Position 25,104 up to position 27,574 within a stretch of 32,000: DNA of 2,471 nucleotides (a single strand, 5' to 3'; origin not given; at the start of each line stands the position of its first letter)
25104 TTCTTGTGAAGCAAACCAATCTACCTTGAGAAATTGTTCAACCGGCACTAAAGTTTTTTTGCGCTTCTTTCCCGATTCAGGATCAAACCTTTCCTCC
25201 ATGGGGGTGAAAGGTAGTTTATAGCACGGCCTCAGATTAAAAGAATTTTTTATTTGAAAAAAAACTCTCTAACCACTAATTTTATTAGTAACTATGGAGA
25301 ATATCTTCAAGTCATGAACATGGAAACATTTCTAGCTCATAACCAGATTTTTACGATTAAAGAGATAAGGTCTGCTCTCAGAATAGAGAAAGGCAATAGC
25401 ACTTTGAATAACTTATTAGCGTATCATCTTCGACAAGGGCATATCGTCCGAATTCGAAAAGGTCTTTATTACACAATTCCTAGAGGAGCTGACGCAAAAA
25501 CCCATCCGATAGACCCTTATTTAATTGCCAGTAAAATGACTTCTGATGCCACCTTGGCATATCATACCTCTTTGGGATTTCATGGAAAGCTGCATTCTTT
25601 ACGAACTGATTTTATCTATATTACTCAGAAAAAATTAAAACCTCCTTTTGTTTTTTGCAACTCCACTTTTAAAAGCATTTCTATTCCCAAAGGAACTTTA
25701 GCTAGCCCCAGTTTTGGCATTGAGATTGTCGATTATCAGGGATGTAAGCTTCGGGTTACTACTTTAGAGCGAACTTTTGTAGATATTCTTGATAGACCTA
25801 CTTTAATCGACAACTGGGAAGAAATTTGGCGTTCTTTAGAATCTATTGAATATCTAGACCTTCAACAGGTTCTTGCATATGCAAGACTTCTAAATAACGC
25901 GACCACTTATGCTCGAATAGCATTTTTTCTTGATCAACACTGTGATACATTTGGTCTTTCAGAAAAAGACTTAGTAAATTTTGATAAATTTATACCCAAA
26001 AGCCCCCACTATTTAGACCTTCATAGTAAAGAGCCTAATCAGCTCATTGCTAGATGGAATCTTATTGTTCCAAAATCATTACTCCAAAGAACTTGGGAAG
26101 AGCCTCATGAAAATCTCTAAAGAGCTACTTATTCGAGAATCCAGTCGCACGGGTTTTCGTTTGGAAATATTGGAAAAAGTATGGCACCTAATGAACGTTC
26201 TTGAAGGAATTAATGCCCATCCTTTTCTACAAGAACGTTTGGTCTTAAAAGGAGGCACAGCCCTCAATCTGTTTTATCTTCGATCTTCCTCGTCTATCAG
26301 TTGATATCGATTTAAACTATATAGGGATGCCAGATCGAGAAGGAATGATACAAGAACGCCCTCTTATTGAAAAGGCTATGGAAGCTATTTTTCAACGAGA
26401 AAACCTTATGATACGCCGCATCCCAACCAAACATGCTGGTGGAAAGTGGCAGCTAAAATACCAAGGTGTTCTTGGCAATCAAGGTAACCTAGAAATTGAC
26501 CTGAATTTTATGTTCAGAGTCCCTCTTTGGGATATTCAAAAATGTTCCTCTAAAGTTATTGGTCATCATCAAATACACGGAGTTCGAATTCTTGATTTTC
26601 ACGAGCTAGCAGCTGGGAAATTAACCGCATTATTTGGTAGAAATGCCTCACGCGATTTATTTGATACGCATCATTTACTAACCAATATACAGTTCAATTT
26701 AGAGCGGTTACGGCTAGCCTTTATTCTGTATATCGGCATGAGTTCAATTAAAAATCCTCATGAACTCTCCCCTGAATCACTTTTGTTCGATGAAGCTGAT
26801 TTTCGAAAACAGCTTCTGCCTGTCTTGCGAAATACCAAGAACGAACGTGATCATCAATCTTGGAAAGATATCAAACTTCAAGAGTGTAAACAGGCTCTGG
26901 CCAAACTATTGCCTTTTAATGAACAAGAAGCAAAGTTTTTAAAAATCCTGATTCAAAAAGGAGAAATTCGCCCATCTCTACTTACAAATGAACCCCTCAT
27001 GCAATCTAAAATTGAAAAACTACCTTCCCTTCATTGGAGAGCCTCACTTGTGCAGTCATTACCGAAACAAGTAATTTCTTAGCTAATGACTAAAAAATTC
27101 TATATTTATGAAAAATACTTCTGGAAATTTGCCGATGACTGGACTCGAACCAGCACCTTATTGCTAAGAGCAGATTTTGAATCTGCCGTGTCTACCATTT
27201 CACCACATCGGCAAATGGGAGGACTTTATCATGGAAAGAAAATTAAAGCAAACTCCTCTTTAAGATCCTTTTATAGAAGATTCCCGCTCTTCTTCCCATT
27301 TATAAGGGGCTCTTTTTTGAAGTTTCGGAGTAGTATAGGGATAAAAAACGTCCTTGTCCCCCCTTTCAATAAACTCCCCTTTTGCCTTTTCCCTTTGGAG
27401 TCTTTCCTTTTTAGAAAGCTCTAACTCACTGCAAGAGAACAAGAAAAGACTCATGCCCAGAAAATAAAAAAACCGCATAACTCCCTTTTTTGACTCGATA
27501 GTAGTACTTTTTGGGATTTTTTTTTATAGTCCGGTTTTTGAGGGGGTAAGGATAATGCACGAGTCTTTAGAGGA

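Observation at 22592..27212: Degraded, integrase-less island stacked against tRNA-Leu(CAA), with three copies of the tRNA 3' end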

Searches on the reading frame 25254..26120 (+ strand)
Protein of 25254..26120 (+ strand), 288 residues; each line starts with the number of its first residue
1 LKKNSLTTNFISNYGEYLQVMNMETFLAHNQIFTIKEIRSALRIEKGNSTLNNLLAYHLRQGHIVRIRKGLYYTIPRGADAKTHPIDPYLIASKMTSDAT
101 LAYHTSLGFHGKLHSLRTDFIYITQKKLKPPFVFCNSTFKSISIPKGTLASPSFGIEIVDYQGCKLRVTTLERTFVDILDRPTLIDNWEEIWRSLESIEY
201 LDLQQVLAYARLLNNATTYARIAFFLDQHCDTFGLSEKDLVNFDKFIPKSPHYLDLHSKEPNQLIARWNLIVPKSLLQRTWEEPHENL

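Call 8: search_protein_families(library=pfam, proteins=[window:25254-26120:+], max_evalue=0.01)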
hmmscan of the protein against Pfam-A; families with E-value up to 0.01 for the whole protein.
window:25254-26120:+ (288 aa): 1 family
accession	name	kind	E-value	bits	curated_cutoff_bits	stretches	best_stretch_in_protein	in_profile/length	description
PF13338.12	AbiEi_4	-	0.0001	22.8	25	1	28-73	9-47/49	Transcriptional regulator, AbiEi antitoxin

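Call 61: search_protein_families(library=padloc, proteins=[window:25254-26120:+], max_evalue=0.001)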
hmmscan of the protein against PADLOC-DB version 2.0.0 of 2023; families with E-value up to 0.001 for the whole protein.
window:25254-26120:+ (288 aa): 21 families
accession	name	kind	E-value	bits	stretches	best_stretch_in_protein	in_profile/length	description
PDLC02270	AbiEi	-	3.3e-90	299.8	1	21-283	1-264/265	AbiEi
PDLC02269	AbiEi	-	1.1e-34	117.9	1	21-280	1-244/251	AbiEi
PDLC02267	AbiEi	-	7.2e-31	105.5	1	29-271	17-239/252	AbiEi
PDLC02287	AbiEi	-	7.4e-30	102.3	1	25-278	5-242/253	AbiEi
PDLC02271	AbiEi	-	8e-18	62.6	1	28-276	19-261/263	AbiEi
PDLC02276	AbiEi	-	2.1e-09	35.3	1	31-248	16-225/270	AbiEi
PDLC02225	AbiEi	-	6.3e-09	33.8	1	23-187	10-153/198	AbiEi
PDLC02266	AbiEi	-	9.2e-09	33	1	31-274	16-252/258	AbiEi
PDLC02265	AbiEi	-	7e-07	27.2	1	54-186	31-155/198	AbiEi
PDLC02283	AbiEi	-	3.8e-06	24.8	1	56-186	36-158/201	AbiEi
PDLC02274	AbiEi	-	3.9e-06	24.7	1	44-112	27-92/217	AbiEi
PDLC02272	AbiEi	-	4.5e-06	24.6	1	29-227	9-196/200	AbiEi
PDLC02241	AbiEi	-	6.1e-06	24.2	1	23-113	6-84/199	AbiEi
PDLC02255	AbiEi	-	1.1e-05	23.1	1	28-73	11-55/186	AbiEi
PDLC02240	AbiEi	-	1.2e-05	23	1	30-111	15-91/216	AbiEi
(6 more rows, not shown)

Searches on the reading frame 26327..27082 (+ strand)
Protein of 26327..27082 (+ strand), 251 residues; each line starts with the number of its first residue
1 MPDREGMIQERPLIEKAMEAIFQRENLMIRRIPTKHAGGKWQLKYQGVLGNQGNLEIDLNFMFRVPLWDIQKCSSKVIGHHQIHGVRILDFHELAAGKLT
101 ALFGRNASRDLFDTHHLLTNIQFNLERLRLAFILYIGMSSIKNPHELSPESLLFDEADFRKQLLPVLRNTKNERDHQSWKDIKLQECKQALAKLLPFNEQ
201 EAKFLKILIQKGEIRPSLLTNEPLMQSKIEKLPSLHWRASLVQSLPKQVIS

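Call 8: search_protein_families(library=pfam, proteins=[window:26327-27082:+], max_evalue=0.01)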
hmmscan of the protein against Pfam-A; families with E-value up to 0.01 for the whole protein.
window:26327-27082:+ (251 aa): 1 family
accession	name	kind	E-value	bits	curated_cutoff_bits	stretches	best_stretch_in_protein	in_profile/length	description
PF08843.17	AbiEii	-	4.1e-15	56.8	22.5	1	14-163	52-212/238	Nucleotidyl transferase AbiEii toxin, Type IV TA system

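Call 61: search_protein_families(library=padloc, proteins=[window:26327-27082:+], max_evalue=0.001)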
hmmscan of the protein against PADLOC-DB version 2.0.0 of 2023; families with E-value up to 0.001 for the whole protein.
window:26327-27082:+ (251 aa): 7 families
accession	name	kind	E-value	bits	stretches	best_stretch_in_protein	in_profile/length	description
PDLC02305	AbiEii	-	1.7e-62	209.4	1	3-240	76-304/306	AbiEii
PDLC02290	AbiEii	-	8.9e-13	46.4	1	48-246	88-274/290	AbiEii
PDLC02294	AbiEii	-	1.6e-08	32.7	1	49-170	115-240/260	AbiEii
PDLC02307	AbiEii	-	1.1e-07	29.8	1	80-176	107-204/219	AbiEii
PDLC02304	AbiEii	-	2.1e-06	25.9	1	14-132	80-202/260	AbiEii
PDLC02323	AbiEii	-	1.2e-05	23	1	54-126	120-193/248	AbiEii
PDLC02328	AbiEii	-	0.00018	19.5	1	82-124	106-148/203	AbiEii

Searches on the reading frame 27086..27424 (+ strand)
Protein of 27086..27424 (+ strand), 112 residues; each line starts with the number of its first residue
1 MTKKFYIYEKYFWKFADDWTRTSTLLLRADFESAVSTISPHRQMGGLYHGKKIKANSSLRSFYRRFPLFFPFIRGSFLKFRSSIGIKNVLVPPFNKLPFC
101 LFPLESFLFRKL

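Call 72: search_protein_families(library=pfam, proteins=[window:27086-27424:+], max_evalue=0.1)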
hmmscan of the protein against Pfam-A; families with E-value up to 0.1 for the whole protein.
window:27086-27424:+ (112 aa): 0 families
